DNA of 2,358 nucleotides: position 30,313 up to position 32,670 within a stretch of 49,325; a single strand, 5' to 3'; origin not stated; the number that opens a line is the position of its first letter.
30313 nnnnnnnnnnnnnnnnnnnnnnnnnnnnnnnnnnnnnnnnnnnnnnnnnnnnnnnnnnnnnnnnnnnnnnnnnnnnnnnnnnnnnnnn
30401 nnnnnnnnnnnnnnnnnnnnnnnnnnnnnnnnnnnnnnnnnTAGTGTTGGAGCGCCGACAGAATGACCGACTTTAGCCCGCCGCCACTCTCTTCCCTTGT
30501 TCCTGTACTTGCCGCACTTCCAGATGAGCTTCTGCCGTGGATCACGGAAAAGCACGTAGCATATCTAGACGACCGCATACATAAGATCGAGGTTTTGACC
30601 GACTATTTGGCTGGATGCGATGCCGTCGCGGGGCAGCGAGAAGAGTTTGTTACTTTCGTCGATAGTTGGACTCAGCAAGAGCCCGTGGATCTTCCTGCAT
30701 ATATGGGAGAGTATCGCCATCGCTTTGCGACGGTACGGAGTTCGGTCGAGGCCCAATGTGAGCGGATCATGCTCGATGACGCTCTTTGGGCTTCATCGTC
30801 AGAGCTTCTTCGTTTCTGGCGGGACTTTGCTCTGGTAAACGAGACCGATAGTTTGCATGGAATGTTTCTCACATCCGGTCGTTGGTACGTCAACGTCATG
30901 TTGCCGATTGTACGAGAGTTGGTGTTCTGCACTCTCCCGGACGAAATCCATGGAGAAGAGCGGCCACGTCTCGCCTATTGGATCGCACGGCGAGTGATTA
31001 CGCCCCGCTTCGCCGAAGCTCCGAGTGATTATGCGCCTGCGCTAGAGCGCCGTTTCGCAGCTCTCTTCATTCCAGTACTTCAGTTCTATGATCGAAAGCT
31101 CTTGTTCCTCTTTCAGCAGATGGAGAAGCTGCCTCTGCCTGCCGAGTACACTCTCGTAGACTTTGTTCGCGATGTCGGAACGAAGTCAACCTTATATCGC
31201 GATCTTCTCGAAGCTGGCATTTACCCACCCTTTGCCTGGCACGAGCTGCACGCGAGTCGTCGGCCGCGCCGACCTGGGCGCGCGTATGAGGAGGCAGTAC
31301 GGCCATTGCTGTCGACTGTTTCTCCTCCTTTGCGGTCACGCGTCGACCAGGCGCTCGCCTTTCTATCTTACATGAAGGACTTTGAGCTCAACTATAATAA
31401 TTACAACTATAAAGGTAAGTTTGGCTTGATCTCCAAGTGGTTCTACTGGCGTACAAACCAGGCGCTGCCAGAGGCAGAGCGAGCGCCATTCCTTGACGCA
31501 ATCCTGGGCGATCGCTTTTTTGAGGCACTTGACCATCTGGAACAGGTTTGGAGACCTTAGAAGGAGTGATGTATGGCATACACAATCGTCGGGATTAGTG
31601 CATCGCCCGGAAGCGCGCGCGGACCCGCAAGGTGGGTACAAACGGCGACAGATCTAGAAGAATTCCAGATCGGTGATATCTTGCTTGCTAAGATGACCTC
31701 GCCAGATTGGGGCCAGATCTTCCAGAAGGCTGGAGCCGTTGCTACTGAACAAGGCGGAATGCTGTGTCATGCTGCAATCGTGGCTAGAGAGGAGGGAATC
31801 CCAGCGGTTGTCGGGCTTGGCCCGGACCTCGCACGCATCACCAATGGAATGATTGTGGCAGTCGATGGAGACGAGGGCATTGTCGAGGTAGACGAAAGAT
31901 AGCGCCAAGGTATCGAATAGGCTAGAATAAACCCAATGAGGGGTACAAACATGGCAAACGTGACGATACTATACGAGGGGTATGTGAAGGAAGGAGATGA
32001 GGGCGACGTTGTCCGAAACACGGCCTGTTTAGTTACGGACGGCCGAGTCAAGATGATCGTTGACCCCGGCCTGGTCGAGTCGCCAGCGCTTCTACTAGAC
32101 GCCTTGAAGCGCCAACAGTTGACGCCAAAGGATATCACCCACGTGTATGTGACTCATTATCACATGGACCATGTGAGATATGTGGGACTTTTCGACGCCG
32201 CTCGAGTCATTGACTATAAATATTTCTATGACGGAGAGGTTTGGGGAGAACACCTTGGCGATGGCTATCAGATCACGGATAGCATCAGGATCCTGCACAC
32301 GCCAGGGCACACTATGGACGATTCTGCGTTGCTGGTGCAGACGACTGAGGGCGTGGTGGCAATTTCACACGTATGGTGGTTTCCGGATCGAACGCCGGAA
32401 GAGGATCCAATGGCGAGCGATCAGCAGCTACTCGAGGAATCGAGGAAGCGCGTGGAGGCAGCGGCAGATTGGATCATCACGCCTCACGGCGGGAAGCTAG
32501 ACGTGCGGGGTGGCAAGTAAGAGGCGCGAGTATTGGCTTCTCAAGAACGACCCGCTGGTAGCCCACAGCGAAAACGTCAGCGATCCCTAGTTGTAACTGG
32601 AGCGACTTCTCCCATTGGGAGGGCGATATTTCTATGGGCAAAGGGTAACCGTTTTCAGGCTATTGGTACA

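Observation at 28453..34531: Candidate novel system: split PEP-synthase-type phosphotransfer enzyme with a toroid-repeat domain, plus MBL hydrolase, SDR, guanylate-kinase-like protein and membrane protein in one tight operon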

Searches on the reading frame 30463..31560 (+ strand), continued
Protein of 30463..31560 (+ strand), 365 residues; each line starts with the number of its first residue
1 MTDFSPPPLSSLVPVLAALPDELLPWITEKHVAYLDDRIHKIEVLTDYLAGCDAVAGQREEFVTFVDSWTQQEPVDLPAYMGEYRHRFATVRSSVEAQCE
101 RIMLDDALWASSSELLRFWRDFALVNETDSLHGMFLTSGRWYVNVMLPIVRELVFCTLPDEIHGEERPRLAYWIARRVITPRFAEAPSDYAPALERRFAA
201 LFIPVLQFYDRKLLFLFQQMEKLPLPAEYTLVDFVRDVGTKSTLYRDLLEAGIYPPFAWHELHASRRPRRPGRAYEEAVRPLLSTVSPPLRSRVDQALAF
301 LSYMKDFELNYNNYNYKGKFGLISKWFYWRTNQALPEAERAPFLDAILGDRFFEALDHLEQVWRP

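Call 81: find_encoding_contigs(protein=P0123, flank=10000, max_places=2)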
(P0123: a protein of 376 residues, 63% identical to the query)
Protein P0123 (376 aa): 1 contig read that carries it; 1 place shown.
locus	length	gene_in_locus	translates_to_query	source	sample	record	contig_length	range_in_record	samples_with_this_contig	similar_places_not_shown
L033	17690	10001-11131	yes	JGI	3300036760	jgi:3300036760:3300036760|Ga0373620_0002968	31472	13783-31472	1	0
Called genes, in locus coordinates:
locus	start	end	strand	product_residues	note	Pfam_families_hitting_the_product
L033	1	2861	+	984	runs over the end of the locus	PF04313:HSDR_N, PF00270:DEAD (faint), PF04851:ResIII, PF18766:SWI2_SNF2, PF22679:T1R_D3-like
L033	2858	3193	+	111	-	PF01863:YgjP-like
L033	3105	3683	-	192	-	-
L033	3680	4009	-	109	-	-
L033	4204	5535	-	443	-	PF12307:DUF3631 (faint)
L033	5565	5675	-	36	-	-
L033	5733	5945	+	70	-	-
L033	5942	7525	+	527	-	PF00239:Resolvase, PF07508:Recombinase (weak), PF13408:Zn_ribbon_recom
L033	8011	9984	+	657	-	PF01326:PPDK_N, PF13249:SQHop_cyclase_N (faint), PF07678:TED_complement (faint), PF13243:SQHop_cyclase_C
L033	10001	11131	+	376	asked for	-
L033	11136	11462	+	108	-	PF00391:PEP-utilizers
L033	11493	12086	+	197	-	PF00753:Lactamase_B, PF23023:Anti-Pycsar_Apyc1 (weak)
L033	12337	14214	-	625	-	PF00580:UvrD-helicase, PF01443:Viral_helicase1 (faint), PF13245:AAA_19, PF13361:UvrD_C, PF13538:UvrD_C_2 (weak)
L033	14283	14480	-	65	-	-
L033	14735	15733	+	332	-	PF12833:HTH_18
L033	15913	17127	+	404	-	PF01935:DUF87 (weak), PF10412:TrwB_AAD_bind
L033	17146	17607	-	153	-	-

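Call 87: search_protein_families(library=pfam, proteins=[window:30463-31560:+, L010:12281-12799:+, L007:5281-5892:+, L019:4777-5403:+], max_evalue=5)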
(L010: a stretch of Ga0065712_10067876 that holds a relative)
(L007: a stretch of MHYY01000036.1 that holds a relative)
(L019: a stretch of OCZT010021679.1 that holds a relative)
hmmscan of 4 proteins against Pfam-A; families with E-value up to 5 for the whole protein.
window:30463-31560:+ (365 aa): 0 families

L010:12281-12799:+ (172 aa): 2 families
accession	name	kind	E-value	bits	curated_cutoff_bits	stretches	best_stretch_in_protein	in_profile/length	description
PF08757.17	CotH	-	0.0052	16.8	23.8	1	118-163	232-277/322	CotH kinase protein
PF19560.4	DUF6082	-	0.077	13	26.7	1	11-95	18-92/163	Family of unknown function (DUF6082)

L007:5281-5892:+ (203 aa): 1 family
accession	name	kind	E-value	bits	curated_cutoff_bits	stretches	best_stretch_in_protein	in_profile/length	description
PF08722.17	Tn7_TnsA-like_N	-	0.013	16.5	26.5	1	57-87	26-56/85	TnsA-like endonuclease N terminal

L019:4777-5403:+ (208 aa): 0 families

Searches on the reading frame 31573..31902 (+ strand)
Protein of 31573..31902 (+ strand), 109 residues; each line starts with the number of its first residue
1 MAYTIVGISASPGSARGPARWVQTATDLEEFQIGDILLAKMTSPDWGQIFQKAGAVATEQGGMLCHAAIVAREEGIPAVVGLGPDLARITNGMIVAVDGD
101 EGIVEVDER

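Call 3: search_protein_families(library=pfam, proteins=[window:31573-31902:+], max_evalue=0.01)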
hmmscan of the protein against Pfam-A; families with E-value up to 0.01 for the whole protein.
window:31573-31902:+ (109 aa): 1 family
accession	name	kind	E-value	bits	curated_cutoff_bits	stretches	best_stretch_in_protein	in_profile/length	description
PF00391.29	PEP-utilizers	-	1.9e-23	82.3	23.1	1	33-102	3-72/72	PEP-utilising enzyme, mobile domain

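Call 4: search_protein_families(library=padloc, proteins=[window:31573-31902:+], max_evalue=0.01)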
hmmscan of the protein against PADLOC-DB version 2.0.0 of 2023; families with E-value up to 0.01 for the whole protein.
window:31573-31902:+ (109 aa): 0 families

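Call 7: search_protein_families(library=ncbifam, proteins=[window:31573-31902:+], max_evalue=0.01)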
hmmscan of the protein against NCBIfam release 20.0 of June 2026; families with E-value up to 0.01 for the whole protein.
window:31573-31902:+ (109 aa): 27 families (the best 25 are shown)
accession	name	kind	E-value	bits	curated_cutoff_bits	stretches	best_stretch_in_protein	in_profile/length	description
NF005057.0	PRK06464.1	equivalog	1.2e-30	106.3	598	1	5-105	358-461/798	phosphoenolpyruvate synthase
TIGR01418.1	PEP_synth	equivalog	2.1e-29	102.4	739.75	1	5-104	354-456/784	pyruvate, water dikinase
NF006153.0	PRK08296.1-5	subfamily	1.3e-28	99.8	578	1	4-106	503-605/608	hypothetical protein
NF006150.0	PRK08296.1-2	subfamily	2.6e-26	92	650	1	4-106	502-604/633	hypothetical protein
NF006151.0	PRK08296.1-3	equivalog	3.8e-25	88.5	693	1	5-106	501-602/604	hypothetical protein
NF006152.0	PRK08296.1-4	equivalog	5e-24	84.7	723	1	5-107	506-608/609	hypothetical protein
NF052631.1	prodigiosin_PigC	equivalog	3.5e-23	81.4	1300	1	4-107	778-882/883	prodigiosin ligase PigC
NF052632.1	undecylprod_RedH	equivalog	1.2e-22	79.8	1350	1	5-108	775-879/880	undecylprodigiosin ligase RedH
NF004878.0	PRK06241.1-3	subfamily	4.1e-22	78.1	945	1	4-106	787-888/891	phosphoenolpyruvate synthase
NF004881.0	PRK06241.2-2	equivalog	1.2e-20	73.5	883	1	4-108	788-891/898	phosphoenolpyruvate synthase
NF041857.1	RIF_Ptrans_rph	equivalog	2.3e-20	72.6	999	1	4-106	762-863/864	rifamycin-inactivating phosphotransferase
NF004880.0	PRK06241.2-1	equivalog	2.9e-19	68.5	972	1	5-106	736-836/837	phosphoenolpyruvate synthase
NF006149.0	PRK08296.1-1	equivalog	5.2e-19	68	730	1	5-106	465-566/568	hypothetical protein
NF004877.0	PRK06241.1-2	subfamily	8.6e-19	67.3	866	1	4-106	766-867/869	phosphoenolpyruvate synthase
NF004879.0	PRK06241.1-4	equivalog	3.2e-18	65.2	976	1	3-106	765-867/868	phosphoenolpyruvate synthase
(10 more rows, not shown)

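Call 17: search_protein_families(library=phrogs, proteins=[window:31573-31902:+], max_evalue=0.01)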
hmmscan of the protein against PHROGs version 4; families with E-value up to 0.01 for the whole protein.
window:31573-31902:+ (109 aa): 1 family
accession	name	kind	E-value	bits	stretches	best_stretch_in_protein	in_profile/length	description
phrog_18609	-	other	1.8e-11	44.2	1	5-104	388-496/685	kinase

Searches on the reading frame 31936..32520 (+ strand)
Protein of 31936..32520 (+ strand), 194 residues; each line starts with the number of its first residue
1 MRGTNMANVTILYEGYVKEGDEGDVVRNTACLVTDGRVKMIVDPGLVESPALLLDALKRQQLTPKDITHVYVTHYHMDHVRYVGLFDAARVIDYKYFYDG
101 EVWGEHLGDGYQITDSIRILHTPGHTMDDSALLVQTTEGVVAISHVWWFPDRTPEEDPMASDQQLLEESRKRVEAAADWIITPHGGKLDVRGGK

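Call 3: search_protein_families(library=pfam, proteins=[window:31936-32520:+], max_evalue=0.01)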
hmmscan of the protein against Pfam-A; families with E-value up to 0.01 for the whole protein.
window:31936-32520:+ (194 aa): 1 family
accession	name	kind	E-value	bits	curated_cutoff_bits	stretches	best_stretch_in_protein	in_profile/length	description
PF00753.33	Lactamase_B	-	1.3e-10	42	22.7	1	29-111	7-88/196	Metallo-beta-lactamase superfamily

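Call 4: search_protein_families(library=padloc, proteins=[window:31936-32520:+], max_evalue=0.01)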
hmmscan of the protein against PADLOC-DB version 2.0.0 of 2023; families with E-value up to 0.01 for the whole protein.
window:31936-32520:+ (194 aa): 0 families

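Call 7: search_protein_families(library=ncbifam, proteins=[window:31936-32520:+], max_evalue=0.01)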
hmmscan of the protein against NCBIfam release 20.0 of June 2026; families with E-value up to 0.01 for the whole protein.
window:31936-32520:+ (194 aa): 25 families
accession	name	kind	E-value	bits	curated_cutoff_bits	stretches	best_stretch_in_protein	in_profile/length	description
NF047979.1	lactonase_AidB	equivalog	3.2e-07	29.9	360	1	54-103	81-124/271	AidB family quorum-quenching N-acyl homoserine lactonase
NF045699.1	AHLLactAiiA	equivalog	6.1e-07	28.9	375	1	52-141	81-186/251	quorum-quenching N-acyl homoserine lactonase AiiA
TIGR03413.1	GSH_gloB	equivalog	1.2e-06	28.1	200.8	1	32-137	14-119/248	hydroxyacylglutathione hydrolase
NF045700.1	AHLLactAttM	equivalog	1.7e-06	27.7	390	1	53-95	80-122/257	AttM family quorum-quenching N-acyl homoserine lactonase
NF047925.1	pyridox_lacton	equivalog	2.3e-06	27.6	325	0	55-90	77-112/268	4-pyridoxolactonase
NF047919.1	lactonase_YtnP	equivalog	4.4e-05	22.8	425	1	52-81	85-114/274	YtnP family quorum-quenching lactonase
NF012229.1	bla_class_B_core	domain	5e-05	23.5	100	1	25-80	12-65/139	metallo-beta-lactamase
NF033106.1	blaL1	exception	0.00011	21.2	560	1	29-83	60-114/290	L1 family subclass B3 metallo-beta-lactamase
NF033105.1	bla_subclass_B3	equivalog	0.00018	20.9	240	1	29-80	24-75/257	subclass B3 metallo-beta-lactamase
TIGR04558.1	SoxH_rel_PQQ_1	hypoth_equivalog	0.0002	20.6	300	0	22-80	30-85/285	quinoprotein relay system zinc metallohydrolase 1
NF001911.0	PRK00685.1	equivalog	0.00023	20.7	144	1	30-80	10-54/228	metal-dependent hydrolase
TIGR03307.1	PhnP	equivalog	0.0006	19.2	272.25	1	59-86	59-84/249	phosphonate metabolism protein PhnP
NF000456.2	blaMSI-1_fam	exception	0.00063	19.1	550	1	30-83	50-103/289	MSI-1 family subclass B3 metallo-beta-lactamase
TIGR02651.1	RNase_Z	equivalog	0.00093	18.3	292.95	1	57-80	42-65/302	ribonuclease Z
NF000442.2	blaTUS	exception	0.001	18.6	550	0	27-102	49-122/248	TUS family subclass B1 metallo-beta-lactamase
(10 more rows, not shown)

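Call 17: search_protein_families(library=phrogs, proteins=[window:31936-32520:+], max_evalue=0.01)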
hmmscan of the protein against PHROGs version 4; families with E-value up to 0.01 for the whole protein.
window:31936-32520:+ (194 aa): 1 family
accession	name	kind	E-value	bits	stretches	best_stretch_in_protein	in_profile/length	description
phrog_392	-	other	0.0014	19.1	1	33-87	22-72/348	metal-dependent hydrolase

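Call 50: search_solved_structures(query=window:31936-32520:+, max_evalue=0.01)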
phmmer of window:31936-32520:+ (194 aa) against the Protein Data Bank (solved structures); distinct sequences matched with E-value up to 0.01: 19.
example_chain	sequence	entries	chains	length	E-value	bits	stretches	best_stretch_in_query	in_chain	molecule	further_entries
4v0h_A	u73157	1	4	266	3.2e-13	53.1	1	31-187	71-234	METALLO-BETA-LACTAMASE DOMAIN-CONTAINING PROTEIN 1 1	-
1ztc_A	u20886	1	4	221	7.3e-06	29.1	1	39-91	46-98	hypothetical protein TM0894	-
5eht_A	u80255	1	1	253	1.4e-05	28.2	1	44-173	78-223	N-acyl homoserine lactonase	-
2a7m_A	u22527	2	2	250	1.6e-05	27.9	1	44-173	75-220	N-acyl homoserine lactone hydrolase | N-acyl homoserine lactonase AiiA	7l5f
5eh9_A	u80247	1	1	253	1.7e-05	27.9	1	44-173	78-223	N-acyl homoserine lactonase AiiA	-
3dha_A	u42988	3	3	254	1.7e-05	27.9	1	44-173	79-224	N-Acyl Homoserine Lactone Hydrolase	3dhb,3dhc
2br6_A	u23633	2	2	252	2.2e-05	27.5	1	44-173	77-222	AIIA-LIKE PROTEIN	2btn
4j5f_A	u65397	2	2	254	2.3e-05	27.4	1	44-173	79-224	N-acyl homoserine lactonase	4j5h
7ev5_A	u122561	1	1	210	0.00025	24.1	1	23-90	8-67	Lactamase_B domain-containing protein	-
9khq_A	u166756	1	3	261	0.00039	23.4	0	54-93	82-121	N-acylhomoserine lactonase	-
4ad9_A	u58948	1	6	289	0.00043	23.3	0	106-140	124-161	BETA-LACTAMASE-LIKE PROTEIN 2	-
9kho_A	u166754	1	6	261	0.00073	22.5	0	54-92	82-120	N-acylhomoserine lactonase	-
1zkp_A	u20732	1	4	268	0.0019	21.2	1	57-93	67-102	hypothetical protein BA1088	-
8hxe_A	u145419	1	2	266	0.0027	20.7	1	29-83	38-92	Metallo-beta-lactamase L1 type 3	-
8hxi_A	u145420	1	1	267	0.0027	20.7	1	29-83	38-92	Metallo-beta-lactamase L1 type 3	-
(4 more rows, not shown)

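Call 87: search_protein_families(library=pfam, proteins=[window:31936-32520:+], max_evalue=5)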
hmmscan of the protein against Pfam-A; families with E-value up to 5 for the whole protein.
window:31936-32520:+ (194 aa): 4 families
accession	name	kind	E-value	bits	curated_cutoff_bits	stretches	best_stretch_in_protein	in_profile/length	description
PF00753.33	Lactamase_B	-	1.3e-10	42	22.7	1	29-111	7-88/196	Metallo-beta-lactamase superfamily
PF12706.13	Lactamase_B_2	-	0.047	13.7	27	1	58-87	23-49/200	Beta-lactamase superfamily domain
PF19583.5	ODP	-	0.089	13.1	27.2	1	28-80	3-54/194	ODP family beta lactamase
PF02112.21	PDEase_II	-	0.34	10.4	23.7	1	57-81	73-97/340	cAMP phosphodiesterases class-II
